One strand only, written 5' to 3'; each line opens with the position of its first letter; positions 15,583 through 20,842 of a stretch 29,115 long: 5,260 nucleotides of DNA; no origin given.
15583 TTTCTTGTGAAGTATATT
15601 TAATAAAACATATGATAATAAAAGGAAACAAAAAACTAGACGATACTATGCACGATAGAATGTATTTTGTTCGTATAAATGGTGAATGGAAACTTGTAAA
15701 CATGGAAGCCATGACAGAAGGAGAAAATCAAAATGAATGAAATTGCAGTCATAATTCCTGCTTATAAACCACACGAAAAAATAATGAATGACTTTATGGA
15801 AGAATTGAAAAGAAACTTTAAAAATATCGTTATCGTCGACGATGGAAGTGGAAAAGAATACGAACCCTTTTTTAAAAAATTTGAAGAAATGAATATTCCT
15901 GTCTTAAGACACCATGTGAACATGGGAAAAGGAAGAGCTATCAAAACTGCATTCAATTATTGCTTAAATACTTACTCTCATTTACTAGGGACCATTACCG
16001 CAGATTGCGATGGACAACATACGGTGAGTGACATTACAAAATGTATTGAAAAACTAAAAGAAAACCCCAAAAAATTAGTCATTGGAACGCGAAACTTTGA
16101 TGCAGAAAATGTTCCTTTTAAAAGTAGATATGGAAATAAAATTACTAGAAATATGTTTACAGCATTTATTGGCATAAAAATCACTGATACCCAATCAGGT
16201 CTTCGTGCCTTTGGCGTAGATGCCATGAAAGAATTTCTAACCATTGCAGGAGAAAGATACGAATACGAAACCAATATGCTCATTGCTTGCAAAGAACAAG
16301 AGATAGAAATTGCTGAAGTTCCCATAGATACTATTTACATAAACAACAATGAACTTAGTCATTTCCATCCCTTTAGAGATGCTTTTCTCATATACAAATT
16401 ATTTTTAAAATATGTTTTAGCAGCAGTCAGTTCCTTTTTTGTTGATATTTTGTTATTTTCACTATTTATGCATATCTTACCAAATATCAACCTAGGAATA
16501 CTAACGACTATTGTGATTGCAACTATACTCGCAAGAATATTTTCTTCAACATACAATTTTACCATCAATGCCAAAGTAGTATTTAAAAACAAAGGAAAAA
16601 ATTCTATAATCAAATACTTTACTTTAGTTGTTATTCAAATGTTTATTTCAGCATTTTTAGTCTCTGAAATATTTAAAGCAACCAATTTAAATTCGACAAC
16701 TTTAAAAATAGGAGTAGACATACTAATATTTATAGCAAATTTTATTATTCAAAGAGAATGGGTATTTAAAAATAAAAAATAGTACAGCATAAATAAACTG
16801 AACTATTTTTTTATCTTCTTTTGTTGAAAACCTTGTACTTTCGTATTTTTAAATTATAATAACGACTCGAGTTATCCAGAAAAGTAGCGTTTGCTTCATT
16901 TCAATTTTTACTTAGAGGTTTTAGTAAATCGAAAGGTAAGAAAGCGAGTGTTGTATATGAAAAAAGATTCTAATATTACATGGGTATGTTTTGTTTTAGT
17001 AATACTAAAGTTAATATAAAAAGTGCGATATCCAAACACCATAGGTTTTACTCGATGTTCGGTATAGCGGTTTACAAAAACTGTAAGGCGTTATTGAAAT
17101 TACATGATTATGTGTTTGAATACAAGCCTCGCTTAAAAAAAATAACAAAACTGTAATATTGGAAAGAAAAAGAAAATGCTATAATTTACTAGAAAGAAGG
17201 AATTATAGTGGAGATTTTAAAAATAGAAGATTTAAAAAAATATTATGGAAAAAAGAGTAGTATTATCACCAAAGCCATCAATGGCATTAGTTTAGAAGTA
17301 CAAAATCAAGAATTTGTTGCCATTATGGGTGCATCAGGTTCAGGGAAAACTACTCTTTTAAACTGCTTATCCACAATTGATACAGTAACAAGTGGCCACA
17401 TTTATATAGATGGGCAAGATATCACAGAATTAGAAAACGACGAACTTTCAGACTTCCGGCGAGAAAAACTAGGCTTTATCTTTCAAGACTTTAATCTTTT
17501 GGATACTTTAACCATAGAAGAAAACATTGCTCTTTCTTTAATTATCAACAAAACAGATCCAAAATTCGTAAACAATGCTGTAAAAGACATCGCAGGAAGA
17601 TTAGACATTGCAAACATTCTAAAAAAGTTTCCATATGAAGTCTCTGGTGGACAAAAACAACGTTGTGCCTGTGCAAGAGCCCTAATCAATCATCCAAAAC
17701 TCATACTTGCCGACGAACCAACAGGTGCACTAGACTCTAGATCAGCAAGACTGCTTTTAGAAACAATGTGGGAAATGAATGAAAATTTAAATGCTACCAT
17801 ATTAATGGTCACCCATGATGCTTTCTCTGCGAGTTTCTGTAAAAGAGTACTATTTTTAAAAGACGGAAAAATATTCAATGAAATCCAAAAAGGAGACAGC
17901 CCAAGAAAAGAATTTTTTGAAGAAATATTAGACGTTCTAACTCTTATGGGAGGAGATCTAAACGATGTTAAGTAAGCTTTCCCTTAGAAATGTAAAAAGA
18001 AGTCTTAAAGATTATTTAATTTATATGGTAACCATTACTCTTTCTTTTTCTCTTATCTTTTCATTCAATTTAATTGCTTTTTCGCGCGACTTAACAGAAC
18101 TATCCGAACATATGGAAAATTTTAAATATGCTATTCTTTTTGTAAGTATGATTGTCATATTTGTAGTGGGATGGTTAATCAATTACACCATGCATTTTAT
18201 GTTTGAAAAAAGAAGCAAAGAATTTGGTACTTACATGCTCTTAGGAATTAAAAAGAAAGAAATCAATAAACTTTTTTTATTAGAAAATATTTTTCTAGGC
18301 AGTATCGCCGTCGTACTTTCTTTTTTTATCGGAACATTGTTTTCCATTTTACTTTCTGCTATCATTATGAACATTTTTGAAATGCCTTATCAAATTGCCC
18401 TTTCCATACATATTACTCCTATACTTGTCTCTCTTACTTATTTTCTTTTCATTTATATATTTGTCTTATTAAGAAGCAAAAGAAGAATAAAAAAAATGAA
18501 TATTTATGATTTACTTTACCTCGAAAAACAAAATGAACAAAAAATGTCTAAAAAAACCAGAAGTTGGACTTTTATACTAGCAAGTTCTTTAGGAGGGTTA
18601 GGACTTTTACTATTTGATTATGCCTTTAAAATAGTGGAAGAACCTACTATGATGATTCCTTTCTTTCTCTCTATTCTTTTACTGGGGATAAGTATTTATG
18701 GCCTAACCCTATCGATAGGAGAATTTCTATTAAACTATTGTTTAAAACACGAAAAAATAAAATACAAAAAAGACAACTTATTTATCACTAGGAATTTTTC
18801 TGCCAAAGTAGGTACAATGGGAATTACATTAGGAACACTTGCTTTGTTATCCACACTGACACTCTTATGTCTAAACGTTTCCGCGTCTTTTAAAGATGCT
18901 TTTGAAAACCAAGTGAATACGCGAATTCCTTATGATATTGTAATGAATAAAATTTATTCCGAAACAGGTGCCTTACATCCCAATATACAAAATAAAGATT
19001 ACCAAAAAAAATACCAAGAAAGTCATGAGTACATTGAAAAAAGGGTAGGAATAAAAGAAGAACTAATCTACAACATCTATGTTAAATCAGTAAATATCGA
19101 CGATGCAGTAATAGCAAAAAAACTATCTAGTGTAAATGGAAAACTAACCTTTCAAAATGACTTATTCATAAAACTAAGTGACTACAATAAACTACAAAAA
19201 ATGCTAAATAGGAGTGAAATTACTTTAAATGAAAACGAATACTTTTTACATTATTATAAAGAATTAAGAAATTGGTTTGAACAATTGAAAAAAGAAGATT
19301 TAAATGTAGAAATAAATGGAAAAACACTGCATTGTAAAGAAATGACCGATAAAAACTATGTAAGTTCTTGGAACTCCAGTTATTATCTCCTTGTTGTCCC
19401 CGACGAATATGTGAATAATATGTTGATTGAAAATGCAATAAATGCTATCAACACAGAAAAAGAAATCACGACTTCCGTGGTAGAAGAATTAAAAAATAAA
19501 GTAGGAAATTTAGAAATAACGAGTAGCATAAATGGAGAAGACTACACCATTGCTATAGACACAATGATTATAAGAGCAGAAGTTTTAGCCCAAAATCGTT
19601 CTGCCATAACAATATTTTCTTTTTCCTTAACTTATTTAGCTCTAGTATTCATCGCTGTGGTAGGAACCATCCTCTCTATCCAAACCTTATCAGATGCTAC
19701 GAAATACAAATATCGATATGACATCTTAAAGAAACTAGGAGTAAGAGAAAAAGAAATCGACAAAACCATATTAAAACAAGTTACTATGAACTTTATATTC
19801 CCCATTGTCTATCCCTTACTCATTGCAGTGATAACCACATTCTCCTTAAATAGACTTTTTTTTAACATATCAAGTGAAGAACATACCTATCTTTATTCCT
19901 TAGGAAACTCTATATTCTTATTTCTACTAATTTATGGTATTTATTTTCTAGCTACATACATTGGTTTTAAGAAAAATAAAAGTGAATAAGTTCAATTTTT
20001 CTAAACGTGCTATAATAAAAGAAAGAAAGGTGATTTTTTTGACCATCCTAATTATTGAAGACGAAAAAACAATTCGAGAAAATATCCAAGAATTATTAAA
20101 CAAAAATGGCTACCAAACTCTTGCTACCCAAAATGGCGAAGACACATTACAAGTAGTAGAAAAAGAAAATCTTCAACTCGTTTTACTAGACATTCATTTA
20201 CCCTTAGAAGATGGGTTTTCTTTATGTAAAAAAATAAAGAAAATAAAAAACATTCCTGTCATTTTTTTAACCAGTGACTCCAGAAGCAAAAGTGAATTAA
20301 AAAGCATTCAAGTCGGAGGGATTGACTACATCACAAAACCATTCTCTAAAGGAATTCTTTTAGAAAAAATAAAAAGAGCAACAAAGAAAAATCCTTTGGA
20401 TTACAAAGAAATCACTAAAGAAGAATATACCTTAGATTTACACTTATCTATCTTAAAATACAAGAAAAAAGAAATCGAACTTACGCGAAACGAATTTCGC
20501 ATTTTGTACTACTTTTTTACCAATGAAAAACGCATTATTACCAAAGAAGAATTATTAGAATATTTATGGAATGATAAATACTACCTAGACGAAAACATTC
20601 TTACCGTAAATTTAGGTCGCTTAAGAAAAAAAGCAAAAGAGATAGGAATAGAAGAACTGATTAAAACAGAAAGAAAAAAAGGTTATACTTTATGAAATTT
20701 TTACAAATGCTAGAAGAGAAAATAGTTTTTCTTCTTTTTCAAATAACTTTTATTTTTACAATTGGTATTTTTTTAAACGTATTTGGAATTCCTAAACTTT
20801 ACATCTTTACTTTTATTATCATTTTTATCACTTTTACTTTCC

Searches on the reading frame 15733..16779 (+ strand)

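Call 19: search_protein_families(library=pfam, proteins=[window:15733-16779:+], max_evalue=1)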
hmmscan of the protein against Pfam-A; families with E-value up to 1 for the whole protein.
window:15733-16779:+ (349 aa): 3 families
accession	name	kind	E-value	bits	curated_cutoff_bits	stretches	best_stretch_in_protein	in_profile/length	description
PF00535.33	Glycos_transf_2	-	5.5e-15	56.1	23.3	1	6-166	2-165/168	Glycosyl transferase family 2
PF04138.20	GtrA_DPMS_TM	-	7.6e-09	36.2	26.1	1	226-345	1-117/117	GtrA/DPMS, transmembrane domain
PF00702.32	Hydrolase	-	0.066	14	26.4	0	9-38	151-180/191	haloacid dehalogenase-like hydrolase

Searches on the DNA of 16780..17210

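Call 8: search_rna_families(source=window, start=16780, end=17210, threshold=evalue, max_evalue=10)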
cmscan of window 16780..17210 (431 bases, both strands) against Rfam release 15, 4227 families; matches with E-value up to 10: 4.
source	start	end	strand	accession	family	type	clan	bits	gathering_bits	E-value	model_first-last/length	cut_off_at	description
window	16841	16944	-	RF02579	tsr26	Gene; sRNA;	-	17.2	141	6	1-122/122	no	S. aureus tsr26 small RNA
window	16897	16938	-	RF02098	DGCR5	Gene; lncRNA;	-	15.5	50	2.4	1-49/49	no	DiGeorge syndrome critical region gene 5 conserved region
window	17013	17167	+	RF02842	RefA1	Gene; sRNA;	-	12.4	94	3.6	1-222/222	no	Enterococcus sRNA A1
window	16925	16937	+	RF01072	TMV_UPD-PK3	Cis-reg;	-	10.9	34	5.7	1-31/31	no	Pseudoknot of upstream pseudoknot domain (UPD) of the 3'UTR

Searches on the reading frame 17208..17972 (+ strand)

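Call 19: search_protein_families(library=pfam, proteins=[window:17208-17972:+], max_evalue=1)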
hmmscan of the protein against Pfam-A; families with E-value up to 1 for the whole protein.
window:17208-17972:+ (255 aa): 30 families (the best 25 are shown)
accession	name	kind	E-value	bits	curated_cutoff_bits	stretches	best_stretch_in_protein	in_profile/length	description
PF00005.33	ABC_tran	-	2.7e-33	115.9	25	1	25-172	2-136/137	ABC transporter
PF13304.12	AAA_21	-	4.9e-08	33.8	27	2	36-84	1-38/304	AAA domain, putative AbiEii toxin, Type IV TA system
PF02463.25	SMC_N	-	0.00024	21.1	40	1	33-204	23-198/220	RecF/RecN/SMC N terminal domain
PF20720.3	nSTAND3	-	0.00044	20.4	27.2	1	21-77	4-59/155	Novel STAND NTPase 3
PF13555.12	AAA_29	-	0.00052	20.2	27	1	28-57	16-45/61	P-loop containing region of AAA domain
PF03193.22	RsgA_GTPase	-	0.00086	19.6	30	1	24-61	97-133/174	RsgA GTPase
PF03215.21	Rad17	-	0.0017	18.8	23.8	1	15-84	26-93/186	Rad17 P-loop domain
PF13401.12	AAA_22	-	0.0021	18.8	27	1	33-57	4-28/130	AAA domain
PF20703.3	nSTAND1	-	0.0021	18.2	27.1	1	23-52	22-51/379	Novel STAND NTPase 1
PF13476.12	AAA_23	-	0.003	18.7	27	1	31-55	17-40/201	AAA domain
PF01637.24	ATPase_2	-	0.0087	16.3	33.2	1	29-122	15-79/225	ATPase domain predominantly from Archaea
PF13521.12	AAA_28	-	0.0093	16.6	27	1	37-57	2-22/164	AAA domain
PF13191.12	AAA_16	-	0.0099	16.8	32.6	1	35-56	25-46/167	AAA ATPase domain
PF25199.1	nSTAND_NTPase5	-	0.013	15.8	34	1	29-54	36-61/145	Novel STAND NTPase 5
PF13173.12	AAA_14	-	0.015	15.8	27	1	34-80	2-48/129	AAA domain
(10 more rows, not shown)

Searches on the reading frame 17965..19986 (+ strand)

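Call 19: search_protein_families(library=pfam, proteins=[window:17965-19986:+], max_evalue=1)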
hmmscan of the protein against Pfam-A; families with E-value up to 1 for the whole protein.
window:17965-19986:+ (674 aa): 4 families
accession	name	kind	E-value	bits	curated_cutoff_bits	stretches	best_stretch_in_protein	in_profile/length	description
PF02687.27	FtsX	-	4.9e-16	59.3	25.5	2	59-180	2-120/120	FtsX-like permease C-terminal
PF01595.25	CNNM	-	0.0058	16.8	28.4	1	41-176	40-146/181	Cyclin M transmembrane N-terminal domain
PF08454.17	RIH_assoc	-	0.065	13.6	28.5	1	293-329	9-45/99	RyR and IP3R Homology associated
PF06127.16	Mpo1-like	-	0.088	13.4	24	1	41-84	43-69/95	2-hydroxy-palmitic acid dioxygenase Mpo1-like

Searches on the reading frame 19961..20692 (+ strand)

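Call 58: search_protein_families(library=pfam, proteins=[window:19961-20692:+], max_evalue=0.00001)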
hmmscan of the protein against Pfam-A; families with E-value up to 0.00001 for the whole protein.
window:19961-20692:+ (244 aa): 2 families
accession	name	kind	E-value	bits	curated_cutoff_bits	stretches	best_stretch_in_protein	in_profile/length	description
PF00072.30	Response_reg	-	4.1e-27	95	30.2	1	29-137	1-110/111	Response regulator receiver domain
PF00486.34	Trans_reg_C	-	2.8e-20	72.6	26.2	1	170-244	2-77/77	Transcriptional regulatory protein, C terminal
